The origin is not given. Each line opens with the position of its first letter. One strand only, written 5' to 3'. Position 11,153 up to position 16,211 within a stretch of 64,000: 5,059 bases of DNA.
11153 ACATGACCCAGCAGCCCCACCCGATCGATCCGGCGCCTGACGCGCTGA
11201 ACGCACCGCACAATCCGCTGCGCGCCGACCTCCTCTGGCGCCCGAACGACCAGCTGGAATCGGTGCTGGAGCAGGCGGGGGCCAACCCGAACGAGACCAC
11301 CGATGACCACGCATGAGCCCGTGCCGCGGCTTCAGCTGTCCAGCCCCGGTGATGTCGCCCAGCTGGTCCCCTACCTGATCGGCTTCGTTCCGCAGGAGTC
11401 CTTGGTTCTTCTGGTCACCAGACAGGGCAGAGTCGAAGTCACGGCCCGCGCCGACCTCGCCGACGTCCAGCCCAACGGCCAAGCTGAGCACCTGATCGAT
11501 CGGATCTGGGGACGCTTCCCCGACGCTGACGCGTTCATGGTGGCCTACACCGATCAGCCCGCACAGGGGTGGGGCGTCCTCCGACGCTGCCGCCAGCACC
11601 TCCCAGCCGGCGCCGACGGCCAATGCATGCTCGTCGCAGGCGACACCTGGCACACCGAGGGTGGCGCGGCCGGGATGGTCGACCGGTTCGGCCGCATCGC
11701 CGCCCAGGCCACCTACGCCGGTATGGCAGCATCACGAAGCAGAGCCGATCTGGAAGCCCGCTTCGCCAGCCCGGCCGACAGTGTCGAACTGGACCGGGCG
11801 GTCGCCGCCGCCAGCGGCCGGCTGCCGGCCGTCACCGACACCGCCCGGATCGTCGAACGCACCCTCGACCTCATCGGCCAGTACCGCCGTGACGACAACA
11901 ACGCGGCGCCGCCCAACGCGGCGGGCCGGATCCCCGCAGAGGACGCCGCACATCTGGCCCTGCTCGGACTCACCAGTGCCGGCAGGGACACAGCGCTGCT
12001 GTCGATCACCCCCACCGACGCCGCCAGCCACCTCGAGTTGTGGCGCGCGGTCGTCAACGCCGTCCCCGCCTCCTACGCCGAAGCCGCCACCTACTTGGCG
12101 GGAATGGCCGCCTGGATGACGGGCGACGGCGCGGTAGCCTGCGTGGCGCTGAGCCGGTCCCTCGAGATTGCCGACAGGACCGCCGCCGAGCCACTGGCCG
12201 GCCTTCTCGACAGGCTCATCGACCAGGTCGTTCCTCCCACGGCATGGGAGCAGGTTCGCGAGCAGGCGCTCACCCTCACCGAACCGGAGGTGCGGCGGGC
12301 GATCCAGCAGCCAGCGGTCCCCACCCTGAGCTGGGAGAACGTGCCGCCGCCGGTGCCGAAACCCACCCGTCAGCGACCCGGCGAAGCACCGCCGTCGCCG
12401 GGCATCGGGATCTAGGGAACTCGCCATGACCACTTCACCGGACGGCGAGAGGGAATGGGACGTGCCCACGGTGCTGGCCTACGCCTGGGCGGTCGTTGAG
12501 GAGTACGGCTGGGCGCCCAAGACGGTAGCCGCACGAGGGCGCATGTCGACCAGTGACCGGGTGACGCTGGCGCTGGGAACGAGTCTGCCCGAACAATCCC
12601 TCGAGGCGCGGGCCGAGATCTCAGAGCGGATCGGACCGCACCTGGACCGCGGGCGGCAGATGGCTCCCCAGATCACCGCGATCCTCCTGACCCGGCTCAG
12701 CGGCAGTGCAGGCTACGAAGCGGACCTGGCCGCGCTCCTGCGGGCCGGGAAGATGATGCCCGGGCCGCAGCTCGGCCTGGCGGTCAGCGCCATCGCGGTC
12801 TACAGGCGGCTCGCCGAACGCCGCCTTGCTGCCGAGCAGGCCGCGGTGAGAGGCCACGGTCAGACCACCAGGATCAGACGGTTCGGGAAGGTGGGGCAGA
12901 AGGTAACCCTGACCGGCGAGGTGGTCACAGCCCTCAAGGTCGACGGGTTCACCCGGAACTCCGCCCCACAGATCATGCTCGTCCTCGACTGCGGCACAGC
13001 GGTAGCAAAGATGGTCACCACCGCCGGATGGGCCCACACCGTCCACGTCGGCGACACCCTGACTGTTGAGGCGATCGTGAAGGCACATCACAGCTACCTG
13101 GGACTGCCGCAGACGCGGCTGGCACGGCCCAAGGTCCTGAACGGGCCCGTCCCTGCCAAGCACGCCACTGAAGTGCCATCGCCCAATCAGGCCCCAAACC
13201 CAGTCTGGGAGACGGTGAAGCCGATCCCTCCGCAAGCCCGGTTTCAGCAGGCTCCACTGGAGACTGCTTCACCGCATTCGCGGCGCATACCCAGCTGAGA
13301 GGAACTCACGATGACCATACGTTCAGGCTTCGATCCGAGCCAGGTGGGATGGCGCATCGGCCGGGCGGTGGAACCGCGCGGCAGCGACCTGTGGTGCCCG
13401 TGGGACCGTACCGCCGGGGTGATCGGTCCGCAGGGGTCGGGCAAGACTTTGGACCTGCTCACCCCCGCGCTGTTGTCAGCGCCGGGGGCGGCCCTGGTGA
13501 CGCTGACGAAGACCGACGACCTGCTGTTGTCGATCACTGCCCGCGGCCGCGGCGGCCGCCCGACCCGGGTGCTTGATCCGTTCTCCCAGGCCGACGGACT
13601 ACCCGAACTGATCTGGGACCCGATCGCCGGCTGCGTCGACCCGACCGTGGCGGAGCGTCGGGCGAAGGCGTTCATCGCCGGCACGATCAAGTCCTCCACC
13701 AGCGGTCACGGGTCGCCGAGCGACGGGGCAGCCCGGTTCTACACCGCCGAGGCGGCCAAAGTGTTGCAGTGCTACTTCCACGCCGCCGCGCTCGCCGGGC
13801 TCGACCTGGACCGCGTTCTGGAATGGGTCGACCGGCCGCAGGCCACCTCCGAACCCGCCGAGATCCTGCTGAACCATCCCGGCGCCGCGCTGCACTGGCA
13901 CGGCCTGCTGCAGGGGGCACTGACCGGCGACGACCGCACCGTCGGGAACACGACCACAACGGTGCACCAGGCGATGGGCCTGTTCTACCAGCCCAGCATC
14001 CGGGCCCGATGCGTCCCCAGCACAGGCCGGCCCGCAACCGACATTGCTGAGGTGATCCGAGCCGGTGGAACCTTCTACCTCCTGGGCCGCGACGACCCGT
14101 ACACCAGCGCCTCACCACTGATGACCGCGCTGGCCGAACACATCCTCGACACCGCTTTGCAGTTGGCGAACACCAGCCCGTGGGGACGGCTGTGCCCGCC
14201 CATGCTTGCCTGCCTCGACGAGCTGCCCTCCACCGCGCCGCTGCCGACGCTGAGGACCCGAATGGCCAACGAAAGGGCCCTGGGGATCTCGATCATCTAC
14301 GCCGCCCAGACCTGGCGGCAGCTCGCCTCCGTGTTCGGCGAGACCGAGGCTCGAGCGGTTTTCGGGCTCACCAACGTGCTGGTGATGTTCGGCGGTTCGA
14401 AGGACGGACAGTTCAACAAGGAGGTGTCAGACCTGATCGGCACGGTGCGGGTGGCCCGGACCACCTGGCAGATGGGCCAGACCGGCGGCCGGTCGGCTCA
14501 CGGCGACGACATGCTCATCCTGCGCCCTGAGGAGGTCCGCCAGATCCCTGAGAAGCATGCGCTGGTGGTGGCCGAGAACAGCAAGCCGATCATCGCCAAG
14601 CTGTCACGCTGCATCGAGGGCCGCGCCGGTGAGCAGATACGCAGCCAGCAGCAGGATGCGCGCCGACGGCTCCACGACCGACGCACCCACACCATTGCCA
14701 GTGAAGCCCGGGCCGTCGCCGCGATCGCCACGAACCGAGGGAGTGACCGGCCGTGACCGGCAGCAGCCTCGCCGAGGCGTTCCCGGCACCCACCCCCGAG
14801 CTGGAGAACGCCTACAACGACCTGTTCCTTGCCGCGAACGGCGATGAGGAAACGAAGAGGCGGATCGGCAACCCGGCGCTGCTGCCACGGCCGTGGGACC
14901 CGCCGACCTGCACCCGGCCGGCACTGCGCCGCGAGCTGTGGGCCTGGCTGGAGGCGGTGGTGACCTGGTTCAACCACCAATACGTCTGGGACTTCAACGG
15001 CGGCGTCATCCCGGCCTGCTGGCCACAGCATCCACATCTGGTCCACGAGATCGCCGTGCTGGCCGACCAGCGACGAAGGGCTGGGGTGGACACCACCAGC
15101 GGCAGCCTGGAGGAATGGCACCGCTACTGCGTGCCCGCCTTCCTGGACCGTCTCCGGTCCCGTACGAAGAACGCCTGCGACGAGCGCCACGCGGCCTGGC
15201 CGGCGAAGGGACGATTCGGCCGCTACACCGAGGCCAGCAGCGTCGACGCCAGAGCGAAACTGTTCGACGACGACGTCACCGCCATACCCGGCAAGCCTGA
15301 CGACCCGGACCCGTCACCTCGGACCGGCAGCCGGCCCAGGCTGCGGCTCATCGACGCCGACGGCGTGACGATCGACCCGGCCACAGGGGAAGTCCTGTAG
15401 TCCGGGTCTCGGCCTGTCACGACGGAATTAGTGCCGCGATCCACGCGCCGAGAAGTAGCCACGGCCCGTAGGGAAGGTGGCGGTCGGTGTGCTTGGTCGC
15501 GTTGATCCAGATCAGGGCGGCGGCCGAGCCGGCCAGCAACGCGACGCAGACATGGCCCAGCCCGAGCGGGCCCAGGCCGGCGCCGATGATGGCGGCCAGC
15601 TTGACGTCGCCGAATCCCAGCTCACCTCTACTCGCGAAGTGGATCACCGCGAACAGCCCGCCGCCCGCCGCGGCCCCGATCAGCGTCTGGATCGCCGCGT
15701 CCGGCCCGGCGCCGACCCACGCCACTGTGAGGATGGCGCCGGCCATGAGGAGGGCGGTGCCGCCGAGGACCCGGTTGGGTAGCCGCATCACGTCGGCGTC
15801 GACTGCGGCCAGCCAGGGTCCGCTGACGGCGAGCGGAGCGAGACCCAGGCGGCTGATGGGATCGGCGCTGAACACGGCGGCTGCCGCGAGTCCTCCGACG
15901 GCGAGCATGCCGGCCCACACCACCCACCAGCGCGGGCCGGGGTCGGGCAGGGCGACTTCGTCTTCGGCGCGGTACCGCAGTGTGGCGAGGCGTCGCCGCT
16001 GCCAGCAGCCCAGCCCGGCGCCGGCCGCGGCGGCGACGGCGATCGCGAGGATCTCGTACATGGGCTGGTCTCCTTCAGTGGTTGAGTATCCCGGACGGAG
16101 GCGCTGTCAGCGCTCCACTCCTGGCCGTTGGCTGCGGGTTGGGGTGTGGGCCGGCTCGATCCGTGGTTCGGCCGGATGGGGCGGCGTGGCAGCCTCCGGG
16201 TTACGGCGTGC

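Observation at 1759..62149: Seven dispersed copies of a perfect palindrome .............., all between genes or at gene termini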

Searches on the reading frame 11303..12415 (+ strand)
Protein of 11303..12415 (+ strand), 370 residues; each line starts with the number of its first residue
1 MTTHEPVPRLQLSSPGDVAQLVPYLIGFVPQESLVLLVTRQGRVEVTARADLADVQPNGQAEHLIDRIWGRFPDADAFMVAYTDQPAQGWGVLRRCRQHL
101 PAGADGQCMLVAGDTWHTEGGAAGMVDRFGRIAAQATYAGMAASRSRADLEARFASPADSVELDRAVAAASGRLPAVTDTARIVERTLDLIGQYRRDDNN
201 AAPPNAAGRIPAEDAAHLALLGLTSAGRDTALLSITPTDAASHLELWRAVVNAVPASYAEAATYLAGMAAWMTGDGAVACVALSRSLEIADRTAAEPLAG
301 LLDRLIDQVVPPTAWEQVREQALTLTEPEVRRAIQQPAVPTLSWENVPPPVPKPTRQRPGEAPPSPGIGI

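Call 14: search_protein_families(library=pfam, proteins=[window:11303-12415:+], max_evalue=0.001)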
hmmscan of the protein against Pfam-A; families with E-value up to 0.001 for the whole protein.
window:11303-12415:+ (370 aa): 1 family
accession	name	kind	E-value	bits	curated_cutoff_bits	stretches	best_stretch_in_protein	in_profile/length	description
PF13830.11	DUF4192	-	8.4e-35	121.7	27.8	1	15-312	1-320/321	Domain of unknown function (DUF4192)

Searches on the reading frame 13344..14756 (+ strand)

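Call 14: search_protein_families(library=pfam, proteins=[window:13344-14756:+], max_evalue=0.001)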
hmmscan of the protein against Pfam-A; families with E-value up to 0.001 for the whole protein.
window:13344-14756:+ (470 aa): 3 families
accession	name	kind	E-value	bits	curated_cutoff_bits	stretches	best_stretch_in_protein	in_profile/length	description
PF12696.13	TraG-D_C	-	3e-23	82.6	22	1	286-402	1-125/126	TraM recognition site of TraD and TraG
PF02534.20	T4SS-DNA_transf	-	3.9e-14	52.8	20.1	1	252-419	271-441/468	Type IV secretory system Conjugative DNA transfer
PF10412.15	TrwB_AAD_bind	-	1.4e-11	44.4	20.5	1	259-400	219-356/387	Type IV secretion-system coupling protein DNA-binding domain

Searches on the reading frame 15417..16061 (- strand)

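Call 15: search_protein_families(library=pfam, proteins=[window:15417-16061:-], max_evalue=0.001)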
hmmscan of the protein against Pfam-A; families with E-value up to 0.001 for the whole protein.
window:15417-16061:- (214 aa): 1 family
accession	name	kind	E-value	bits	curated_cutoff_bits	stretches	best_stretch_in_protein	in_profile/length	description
PF01478.23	Peptidase_A24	-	1.2e-09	39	26.5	1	84-185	10-103/104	Type IV leader peptidase family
